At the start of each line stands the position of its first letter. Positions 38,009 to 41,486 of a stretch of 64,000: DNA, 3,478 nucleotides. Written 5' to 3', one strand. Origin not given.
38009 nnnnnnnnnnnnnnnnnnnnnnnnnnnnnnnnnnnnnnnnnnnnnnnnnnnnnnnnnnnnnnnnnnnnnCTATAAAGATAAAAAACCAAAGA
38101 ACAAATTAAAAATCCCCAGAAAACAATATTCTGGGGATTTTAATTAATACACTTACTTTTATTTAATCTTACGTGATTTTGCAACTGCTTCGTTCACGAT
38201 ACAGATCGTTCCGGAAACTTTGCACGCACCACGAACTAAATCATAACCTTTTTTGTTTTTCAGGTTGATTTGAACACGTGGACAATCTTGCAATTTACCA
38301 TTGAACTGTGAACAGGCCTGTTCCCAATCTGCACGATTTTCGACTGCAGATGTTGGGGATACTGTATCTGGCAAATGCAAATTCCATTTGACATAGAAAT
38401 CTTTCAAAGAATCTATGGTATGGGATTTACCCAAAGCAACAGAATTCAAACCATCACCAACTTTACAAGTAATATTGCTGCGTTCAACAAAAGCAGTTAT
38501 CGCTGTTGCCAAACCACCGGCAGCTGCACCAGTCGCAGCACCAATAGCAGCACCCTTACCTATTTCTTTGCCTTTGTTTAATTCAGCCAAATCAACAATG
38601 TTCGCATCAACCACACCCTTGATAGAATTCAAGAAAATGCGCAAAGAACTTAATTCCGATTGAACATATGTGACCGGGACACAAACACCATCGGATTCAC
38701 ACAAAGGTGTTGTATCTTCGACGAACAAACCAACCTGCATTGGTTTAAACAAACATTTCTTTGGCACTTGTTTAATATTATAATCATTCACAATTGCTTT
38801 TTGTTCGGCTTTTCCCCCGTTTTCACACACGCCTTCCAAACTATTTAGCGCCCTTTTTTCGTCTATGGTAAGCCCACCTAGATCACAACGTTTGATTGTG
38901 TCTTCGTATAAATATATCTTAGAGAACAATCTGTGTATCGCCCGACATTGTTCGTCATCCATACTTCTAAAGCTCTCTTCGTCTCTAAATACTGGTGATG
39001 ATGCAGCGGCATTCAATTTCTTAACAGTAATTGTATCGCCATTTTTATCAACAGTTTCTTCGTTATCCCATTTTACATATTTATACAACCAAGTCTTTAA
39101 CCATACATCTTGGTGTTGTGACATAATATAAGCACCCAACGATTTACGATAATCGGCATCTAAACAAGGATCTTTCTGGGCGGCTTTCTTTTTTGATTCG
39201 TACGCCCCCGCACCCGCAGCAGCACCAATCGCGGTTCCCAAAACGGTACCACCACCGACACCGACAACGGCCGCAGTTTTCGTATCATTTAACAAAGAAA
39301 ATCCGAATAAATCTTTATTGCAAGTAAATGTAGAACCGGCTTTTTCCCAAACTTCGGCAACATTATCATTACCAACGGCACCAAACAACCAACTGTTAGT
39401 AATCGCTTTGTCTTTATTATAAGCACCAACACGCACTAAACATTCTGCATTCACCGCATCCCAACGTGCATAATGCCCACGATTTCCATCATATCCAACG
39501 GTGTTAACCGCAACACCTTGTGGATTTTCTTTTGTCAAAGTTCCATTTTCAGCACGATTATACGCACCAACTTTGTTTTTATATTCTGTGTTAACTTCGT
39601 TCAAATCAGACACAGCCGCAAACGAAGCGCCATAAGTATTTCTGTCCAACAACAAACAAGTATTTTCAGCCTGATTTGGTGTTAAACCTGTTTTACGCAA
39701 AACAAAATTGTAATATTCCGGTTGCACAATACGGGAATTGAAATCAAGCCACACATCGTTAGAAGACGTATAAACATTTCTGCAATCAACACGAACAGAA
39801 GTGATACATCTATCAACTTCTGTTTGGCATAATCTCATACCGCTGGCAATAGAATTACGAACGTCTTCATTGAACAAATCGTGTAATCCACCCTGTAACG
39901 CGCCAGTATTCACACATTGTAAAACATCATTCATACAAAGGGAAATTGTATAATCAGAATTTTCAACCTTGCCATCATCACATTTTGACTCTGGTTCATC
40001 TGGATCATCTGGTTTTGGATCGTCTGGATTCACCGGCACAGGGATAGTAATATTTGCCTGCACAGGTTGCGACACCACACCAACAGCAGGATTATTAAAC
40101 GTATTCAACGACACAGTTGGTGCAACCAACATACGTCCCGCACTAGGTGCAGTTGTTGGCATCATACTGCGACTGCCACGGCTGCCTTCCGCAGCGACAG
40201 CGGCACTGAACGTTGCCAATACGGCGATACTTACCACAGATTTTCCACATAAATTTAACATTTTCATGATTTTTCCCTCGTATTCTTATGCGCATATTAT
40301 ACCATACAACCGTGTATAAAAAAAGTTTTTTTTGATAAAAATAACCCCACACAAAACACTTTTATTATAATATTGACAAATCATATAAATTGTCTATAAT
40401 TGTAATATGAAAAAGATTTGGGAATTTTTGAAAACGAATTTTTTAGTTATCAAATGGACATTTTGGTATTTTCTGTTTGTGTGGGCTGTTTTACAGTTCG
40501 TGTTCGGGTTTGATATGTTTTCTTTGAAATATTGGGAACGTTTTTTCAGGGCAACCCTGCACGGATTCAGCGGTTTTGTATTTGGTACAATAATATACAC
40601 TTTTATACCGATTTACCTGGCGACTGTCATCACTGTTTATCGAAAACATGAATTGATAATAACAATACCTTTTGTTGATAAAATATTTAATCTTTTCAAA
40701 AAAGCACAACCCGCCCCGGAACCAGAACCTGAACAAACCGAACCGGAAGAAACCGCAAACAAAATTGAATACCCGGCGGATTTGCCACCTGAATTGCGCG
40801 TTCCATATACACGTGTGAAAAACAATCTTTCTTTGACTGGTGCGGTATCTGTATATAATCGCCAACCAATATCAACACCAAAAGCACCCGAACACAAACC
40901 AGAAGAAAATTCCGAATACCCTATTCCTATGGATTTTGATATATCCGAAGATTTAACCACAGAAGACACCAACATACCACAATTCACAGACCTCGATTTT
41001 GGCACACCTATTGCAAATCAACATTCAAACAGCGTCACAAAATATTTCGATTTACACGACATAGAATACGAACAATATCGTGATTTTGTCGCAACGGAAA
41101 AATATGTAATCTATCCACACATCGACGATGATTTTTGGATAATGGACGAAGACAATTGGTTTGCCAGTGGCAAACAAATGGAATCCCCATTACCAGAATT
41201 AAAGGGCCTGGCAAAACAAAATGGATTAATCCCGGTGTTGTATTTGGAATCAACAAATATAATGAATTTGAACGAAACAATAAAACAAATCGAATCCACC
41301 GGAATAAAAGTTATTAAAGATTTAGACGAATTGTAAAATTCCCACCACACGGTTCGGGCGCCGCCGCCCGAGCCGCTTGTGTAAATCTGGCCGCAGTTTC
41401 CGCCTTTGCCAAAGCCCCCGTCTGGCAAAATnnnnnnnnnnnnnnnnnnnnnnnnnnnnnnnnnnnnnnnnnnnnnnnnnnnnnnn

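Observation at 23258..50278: Six-member paralogous family of large Cys-rich secreted proteins (CMDxFC family) that I cannot place in a known family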

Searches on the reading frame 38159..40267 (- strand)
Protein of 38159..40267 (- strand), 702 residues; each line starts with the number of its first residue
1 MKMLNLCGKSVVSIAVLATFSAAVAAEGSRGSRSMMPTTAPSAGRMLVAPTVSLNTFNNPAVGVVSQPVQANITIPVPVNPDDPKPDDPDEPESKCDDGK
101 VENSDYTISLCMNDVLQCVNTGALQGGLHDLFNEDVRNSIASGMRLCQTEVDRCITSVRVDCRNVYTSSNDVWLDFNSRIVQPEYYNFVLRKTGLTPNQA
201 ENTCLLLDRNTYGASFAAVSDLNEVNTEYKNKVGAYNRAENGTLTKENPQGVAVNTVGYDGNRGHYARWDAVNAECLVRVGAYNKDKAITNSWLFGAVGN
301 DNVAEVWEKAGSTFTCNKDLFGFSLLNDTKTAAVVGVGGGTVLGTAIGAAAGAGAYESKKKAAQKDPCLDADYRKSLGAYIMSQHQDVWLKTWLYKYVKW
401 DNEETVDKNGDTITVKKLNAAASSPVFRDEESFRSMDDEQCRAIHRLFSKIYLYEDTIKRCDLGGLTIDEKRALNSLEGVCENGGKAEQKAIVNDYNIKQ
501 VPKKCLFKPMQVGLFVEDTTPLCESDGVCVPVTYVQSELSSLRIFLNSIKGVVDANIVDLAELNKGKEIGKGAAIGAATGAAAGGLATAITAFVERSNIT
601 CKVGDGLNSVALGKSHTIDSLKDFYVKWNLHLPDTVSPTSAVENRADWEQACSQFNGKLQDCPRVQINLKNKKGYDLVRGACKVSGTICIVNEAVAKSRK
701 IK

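Call 4: search_protein_families(library=pfam, proteins=[window:38159-40267:-], max_evalue=1)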
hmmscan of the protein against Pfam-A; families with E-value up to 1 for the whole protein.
window:38159-40267:- (702 aa): 2 families
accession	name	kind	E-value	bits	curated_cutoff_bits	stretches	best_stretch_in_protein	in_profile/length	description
PF13441.11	Gly-zipper_YMGG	-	0.011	15.9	28.9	1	569-587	24-42/45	YMGG-like Gly-zipper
PF00465.25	Fe-ADH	-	0.016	15.2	31.3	1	324-362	74-116/168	Iron-containing alcohol dehydrogenase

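Call 6: search_protein_families(library=ncbifam, proteins=[window:38159-40267:-], max_evalue=0.1)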
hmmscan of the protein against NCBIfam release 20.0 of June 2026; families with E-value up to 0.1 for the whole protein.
window:38159-40267:- (702 aa): 1 family
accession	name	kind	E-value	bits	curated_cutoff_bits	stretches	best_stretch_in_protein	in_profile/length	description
NF053611.1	YiaD_Gzip_OmpA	equivalog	0.05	13.3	175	0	327-355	23-45/206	YiaD family glycine zipper/OmpA-like lipoprotein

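Call 55: find_homologous_proteins(query=window:38159-40267:-)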
Query window:38159-40267:- (702 aa): 765 proteins with E <= 0.001 among 8000 candidates; the best 120 are listed.
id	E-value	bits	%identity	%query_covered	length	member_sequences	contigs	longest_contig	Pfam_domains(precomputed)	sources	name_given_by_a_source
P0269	0.0e+0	1606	100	100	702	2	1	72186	-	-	-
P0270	0.0e+0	1258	78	100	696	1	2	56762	-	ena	-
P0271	1.1e-269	915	59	100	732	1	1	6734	-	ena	-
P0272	7.3e-268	909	61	99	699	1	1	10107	-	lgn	-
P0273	3.5e-267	907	60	100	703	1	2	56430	-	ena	-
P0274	8.6e-264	895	60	100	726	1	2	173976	-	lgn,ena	-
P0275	1.4e-260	885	58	98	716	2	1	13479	-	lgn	-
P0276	2.7e-260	884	59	100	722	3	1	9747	-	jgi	-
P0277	4.0e-260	883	59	100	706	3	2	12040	-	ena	-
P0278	2.1e-259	881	60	100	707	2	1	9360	-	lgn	-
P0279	2.2e-258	877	59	100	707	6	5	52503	-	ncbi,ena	-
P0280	1.7e-255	868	59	100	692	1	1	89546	-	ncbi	-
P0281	2.7e-255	867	58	100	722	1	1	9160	-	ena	-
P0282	6.7e-255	866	59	100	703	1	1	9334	-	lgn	-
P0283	1.1e-254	865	60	100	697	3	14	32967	-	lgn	-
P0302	5.6e-244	830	55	100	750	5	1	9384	PF13441.13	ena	-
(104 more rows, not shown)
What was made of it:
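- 38159..40267 (-): C7: 702-aa exported Cys-rich protein with two glycine-zipper segments. It is not homologous to the family but is syntenic with it. It has 765 lineage-restricted homologues (call 55).
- Closest known: Glycine-zipper membrane segments. Same: C7 has a faint PF13441 hit (E 0.011), and one C7 homologue carries PF13441 (calls 4, 55).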

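Call 58: search_protein_families(library=padloc, proteins=[window:38159-40267:-], max_evalue=0.01)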
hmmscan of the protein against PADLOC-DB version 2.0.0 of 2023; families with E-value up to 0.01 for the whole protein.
window:38159-40267:- (702 aa): 0 families

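Call 59: search_protein_families(library=phrogs, proteins=[window:38159-40267:-], max_evalue=0.01)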
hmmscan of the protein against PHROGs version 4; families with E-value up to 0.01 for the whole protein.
window:38159-40267:- (702 aa): 0 families

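Call 66: predict_structure(alignment_id=A3)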
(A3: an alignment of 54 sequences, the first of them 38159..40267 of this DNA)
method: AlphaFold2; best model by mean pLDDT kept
length: 702 residues; sequences in the alignment: 54
mean_pLDDT: 65.8   pTM: 0.43
mean pLDDT of the five models: 65.8, 64.6, 64.6, 63.0, 61.3
residues with pLDDT >= 90: 41; 70-90: 329; 50-70: 115; < 50: 217
segments of 3 or more residues with pLDDT < 50: 1-9, 11-86, 213-222, 225-262, 324-354, 481-491, 493-498, 515-517, 565-594
pLDDT, mean of each block of 10 residues (from residue 1): 43 46 32 31 34 33 38 40 46 68 85 93 87 80 84 89 84 86 87 85 74 42 46 38 43 42 66 86 79 58 80 85 48 30 41 52 75 91 86 79 64 65 84 89 84 80 64 61 41 48 70 56 69 81 84 76 49 40 33 56 74 87 76 62 83 81 82 79 88 87 76
secondary structure, 60 per line:
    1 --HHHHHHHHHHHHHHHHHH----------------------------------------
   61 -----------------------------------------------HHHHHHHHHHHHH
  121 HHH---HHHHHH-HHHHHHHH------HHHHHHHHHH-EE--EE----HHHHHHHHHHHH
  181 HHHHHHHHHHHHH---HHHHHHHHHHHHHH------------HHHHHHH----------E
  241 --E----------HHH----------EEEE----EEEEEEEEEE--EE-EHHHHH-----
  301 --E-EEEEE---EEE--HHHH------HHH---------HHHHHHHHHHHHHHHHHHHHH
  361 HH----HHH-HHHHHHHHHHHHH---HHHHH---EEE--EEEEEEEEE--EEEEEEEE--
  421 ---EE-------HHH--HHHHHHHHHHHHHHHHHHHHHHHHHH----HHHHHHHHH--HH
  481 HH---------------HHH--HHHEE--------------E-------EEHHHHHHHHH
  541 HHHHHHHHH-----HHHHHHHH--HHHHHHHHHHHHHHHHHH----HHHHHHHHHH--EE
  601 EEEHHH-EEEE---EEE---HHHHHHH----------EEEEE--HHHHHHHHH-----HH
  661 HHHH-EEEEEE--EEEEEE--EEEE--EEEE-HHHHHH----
elements in order (helices of 4 or more, strands of 3 or more residues): H3-20 H108-123 H127-132 H134-141 H148-157 H169-193 H197-210 H223-229 E267-270 E275-284 H291-295 E305-309 E313-315 H318-321 H340-362 H371-383 H387-391 E395-397 E400-408 E411-418 H438-463 H468-476 H479-482 H532-549 H555-562 H565-582 H587-596 E599-603 E608-611 E615-617 H621-627 E638-642 H645-653 H659-664 E666-671 E674-679 E682-685 E688-691 H693-698

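Call 68: fold_search(model_id=the predicted structure, library=pdb)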
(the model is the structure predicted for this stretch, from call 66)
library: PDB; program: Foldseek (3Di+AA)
matches with E <= 10: 7; with E <= 0.001: 0
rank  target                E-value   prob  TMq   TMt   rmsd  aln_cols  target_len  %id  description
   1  7aqc_R                3.0e+00  0.02  0.06  0.07  27.9       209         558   15  Structure of the bacterial RQC complex (Decoding State) (released 2020-11-25)
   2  9a56_B                6.0e+00  0.03  0.04  0.10  10.4        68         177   25  Integrative model of RPOB-NUSG by crosslinking MS and deep learning (released 2024-09-18)
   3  3lw8_E                6.0e+00  0.02  0.08  0.22  18.2       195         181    9  Shigella IpgB2 in complex with human RhoA, GDP and Mg2+ (complex A) (released 2010-03-31)
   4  8i7r_Fg               6.3e+00  0.02  0.05  0.09  19.2       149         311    9  In situ structure of axonemal doublet microtubules in mouse sperm with 48-nm repeat (released 2023-10-11)
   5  6cky_A                7.0e+00  0.02  0.03  0.11  12.2        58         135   14  Crystal structure of UcmS2 (released 2019-03-06)
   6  8gf6_B                7.3e+00  0.01  0.05  0.07  20.9       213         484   10  Apo-apo MCR assembly intermediate (released 2023-06-28)
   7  5xns_A                8.6e+00  0.00  0.05  0.07  28.1       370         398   10  Crystal structure of the Smc head domain with an extended coiled coil bound to the C-terminal domain of ScpA derived f (released 2017-08-02)

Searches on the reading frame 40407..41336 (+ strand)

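Call 11: search_protein_families(library=pfam, proteins=[window:40407-41336:+], max_evalue=0.001)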
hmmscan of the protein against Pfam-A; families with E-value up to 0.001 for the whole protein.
window:40407-41336:+ (309 aa): 0 families

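Call 58: search_protein_families(library=padloc, proteins=[window:40407-41336:+], max_evalue=0.01)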
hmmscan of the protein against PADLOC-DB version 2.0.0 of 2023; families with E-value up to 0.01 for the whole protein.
window:40407-41336:+ (309 aa): 1 family
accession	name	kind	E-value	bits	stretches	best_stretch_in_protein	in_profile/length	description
PDLC02812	DpdB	-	0.0061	13.5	0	130-217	98-176/400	DpdB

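Call 59: search_protein_families(library=phrogs, proteins=[window:40407-41336:+], max_evalue=0.01)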
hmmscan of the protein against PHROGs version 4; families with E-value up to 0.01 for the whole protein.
window:40407-41336:+ (309 aa): 1 family
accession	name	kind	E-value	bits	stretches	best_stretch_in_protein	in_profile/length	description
phrog_15046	-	unknown function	0.003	17.7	1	158-250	64-158/380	-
